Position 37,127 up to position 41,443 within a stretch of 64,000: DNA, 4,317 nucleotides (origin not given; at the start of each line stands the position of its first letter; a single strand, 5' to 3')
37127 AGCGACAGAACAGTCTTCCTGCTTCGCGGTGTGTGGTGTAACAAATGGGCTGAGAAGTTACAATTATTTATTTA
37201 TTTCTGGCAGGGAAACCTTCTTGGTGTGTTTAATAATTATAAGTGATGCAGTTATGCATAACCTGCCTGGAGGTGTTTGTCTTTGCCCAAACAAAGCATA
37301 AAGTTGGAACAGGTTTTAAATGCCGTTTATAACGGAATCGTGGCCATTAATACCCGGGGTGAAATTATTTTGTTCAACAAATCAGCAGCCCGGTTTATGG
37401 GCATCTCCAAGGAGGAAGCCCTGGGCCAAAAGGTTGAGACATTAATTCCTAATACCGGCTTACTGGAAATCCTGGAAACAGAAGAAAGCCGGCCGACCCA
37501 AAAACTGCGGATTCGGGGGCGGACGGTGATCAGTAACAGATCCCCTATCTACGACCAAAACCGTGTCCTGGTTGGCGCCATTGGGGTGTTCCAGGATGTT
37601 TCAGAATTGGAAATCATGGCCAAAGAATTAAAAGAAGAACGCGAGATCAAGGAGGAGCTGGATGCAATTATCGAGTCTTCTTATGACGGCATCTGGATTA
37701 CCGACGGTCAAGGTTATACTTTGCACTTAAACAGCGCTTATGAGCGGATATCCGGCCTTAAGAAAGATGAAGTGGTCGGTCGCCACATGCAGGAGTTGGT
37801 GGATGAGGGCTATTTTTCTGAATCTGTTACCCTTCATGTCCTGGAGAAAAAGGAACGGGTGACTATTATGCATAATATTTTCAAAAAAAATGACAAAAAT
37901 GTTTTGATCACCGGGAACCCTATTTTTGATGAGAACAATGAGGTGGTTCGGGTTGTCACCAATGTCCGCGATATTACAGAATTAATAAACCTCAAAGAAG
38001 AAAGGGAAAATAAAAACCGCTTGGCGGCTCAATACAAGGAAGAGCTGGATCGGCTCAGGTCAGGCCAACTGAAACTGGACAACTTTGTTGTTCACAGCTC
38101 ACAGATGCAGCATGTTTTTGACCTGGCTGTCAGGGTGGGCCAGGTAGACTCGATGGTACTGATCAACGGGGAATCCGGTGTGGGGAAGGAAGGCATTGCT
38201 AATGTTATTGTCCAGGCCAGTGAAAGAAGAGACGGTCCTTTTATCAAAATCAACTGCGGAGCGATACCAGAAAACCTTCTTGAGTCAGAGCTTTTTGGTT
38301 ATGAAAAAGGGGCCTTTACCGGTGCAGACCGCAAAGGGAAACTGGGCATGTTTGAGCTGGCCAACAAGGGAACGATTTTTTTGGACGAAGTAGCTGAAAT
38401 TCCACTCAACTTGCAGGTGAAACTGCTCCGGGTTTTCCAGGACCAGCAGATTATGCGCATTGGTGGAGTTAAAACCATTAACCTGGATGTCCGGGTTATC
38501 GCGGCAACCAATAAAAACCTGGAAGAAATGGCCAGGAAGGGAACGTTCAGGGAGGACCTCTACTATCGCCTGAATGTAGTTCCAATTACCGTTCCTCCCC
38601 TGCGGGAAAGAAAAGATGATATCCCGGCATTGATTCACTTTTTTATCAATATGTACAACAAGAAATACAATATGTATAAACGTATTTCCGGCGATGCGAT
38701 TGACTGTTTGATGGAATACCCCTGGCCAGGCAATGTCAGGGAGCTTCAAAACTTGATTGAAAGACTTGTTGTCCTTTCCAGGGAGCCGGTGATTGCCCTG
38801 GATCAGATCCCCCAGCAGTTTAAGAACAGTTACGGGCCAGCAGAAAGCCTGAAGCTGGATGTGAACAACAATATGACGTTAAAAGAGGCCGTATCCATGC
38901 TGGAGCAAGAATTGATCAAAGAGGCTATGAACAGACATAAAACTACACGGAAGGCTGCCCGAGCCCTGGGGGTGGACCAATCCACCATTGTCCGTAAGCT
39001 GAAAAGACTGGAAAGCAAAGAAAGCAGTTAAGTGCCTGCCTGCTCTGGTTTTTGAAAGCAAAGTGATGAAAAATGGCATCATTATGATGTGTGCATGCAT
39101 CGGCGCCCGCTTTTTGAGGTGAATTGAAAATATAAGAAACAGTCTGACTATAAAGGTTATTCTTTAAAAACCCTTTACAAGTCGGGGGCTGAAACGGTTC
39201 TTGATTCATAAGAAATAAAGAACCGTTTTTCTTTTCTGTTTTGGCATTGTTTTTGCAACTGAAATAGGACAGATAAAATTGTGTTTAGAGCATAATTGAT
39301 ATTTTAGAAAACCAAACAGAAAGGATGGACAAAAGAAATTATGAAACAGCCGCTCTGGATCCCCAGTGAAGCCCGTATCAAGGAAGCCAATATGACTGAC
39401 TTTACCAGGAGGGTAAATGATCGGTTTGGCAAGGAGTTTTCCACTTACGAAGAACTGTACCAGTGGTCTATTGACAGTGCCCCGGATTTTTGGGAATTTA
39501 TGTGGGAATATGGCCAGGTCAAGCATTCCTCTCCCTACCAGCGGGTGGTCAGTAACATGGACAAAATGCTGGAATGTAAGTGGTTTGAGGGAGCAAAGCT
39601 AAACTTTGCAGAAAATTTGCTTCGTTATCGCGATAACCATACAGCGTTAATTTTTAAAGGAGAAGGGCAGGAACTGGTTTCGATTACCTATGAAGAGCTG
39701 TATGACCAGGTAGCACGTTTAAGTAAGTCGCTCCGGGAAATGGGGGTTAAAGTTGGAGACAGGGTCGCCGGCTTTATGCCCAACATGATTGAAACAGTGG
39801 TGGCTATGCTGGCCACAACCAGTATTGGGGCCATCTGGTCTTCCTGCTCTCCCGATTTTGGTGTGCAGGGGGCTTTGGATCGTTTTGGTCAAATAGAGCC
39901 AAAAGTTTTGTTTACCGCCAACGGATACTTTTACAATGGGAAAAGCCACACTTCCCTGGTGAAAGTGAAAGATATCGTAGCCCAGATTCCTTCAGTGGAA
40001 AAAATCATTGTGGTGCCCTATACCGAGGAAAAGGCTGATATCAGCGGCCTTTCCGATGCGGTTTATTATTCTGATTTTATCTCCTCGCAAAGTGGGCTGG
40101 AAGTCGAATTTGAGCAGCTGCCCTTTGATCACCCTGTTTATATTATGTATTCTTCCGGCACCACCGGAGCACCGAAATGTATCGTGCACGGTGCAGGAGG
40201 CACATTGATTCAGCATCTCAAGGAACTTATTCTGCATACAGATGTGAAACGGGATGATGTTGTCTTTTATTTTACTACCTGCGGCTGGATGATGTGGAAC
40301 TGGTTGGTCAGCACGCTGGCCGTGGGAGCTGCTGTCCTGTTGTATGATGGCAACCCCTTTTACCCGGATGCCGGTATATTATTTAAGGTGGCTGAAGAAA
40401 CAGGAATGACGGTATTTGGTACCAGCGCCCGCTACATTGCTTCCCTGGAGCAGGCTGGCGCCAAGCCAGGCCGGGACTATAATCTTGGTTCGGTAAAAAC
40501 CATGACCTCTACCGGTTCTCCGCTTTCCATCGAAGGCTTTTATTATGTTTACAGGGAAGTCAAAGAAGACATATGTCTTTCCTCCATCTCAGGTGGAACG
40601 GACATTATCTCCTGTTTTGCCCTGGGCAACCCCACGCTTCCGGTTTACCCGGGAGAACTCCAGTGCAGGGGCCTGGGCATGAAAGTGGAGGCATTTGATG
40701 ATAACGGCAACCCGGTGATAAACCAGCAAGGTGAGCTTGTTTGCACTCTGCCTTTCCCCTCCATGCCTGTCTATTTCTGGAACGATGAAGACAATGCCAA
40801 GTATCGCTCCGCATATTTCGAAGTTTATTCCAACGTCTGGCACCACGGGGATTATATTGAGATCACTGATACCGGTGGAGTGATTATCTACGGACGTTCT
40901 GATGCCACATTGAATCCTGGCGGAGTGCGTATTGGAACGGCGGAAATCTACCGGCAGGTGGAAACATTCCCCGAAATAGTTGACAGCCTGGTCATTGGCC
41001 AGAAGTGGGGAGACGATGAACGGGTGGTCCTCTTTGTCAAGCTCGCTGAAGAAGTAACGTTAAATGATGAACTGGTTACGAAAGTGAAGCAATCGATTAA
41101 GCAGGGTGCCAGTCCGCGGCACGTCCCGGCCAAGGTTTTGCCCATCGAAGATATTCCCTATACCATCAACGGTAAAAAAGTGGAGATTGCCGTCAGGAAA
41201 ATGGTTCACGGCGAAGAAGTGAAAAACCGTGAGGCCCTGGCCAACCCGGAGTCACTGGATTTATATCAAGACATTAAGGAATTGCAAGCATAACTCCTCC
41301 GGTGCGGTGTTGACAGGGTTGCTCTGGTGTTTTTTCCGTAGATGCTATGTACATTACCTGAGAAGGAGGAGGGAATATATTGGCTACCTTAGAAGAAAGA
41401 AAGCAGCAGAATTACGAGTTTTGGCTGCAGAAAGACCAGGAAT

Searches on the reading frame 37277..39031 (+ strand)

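Call 85: search_protein_families(library=pfam, proteins=[window:37277-39031:+], max_evalue=0.00001)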
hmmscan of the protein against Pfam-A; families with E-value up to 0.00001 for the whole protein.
window:37277-39031:+ (584 aa): 9 families
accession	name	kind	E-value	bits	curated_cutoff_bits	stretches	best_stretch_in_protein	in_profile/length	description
PF00158.32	Sigma54_activat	-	7.1e-69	231.2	20.2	1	272-437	3-167/168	Sigma-54 interaction domain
PF25601.1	AAA_lid_14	-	8.7e-27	93.2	27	1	443-520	1-79/87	AAA+ ATPase lid domain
PF00989.32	PAS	-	2e-25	89.4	22.6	2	126-233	1-113/113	PAS fold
PF13426.13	PAS_9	-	1.4e-24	86.8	27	2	137-235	2-103/103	PAS domain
PF08448.16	PAS_4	-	2.8e-15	57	23.1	1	133-236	2-108/110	PAS fold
PF18024.7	HTH_50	-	1.2e-14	54.2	27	1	533-577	2-46/50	Helix-turn-helix domain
PF14532.12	Sigma54_activ_2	-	2.6e-14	54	25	1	275-442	5-138/138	Sigma-54 interaction domain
PF13188.13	PAS_8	-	1.8e-13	50.3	21.8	0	9-59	2-49/65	PAS domain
PF02954.25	HTH_8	-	1.6e-06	28.2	22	1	540-578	3-42/42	Bacterial regulatory protein, Fis family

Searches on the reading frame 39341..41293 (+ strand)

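Call 86: search_protein_families(library=pfam, proteins=[window:39341-41293:+], max_evalue=0.00001)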
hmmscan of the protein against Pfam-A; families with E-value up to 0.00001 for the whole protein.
window:39341-41293:+ (650 aa): 2 families
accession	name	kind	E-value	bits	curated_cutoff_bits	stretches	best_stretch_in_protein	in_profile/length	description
PF00501.34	AMP-binding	-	8.3e-46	156.9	29.9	1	93-468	5-374/384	AMP-binding enzyme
PF16177.11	ACAS_N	-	3.1e-11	43.3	27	1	36-92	1-54/55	Acetyl-coenzyme A synthetase N-terminus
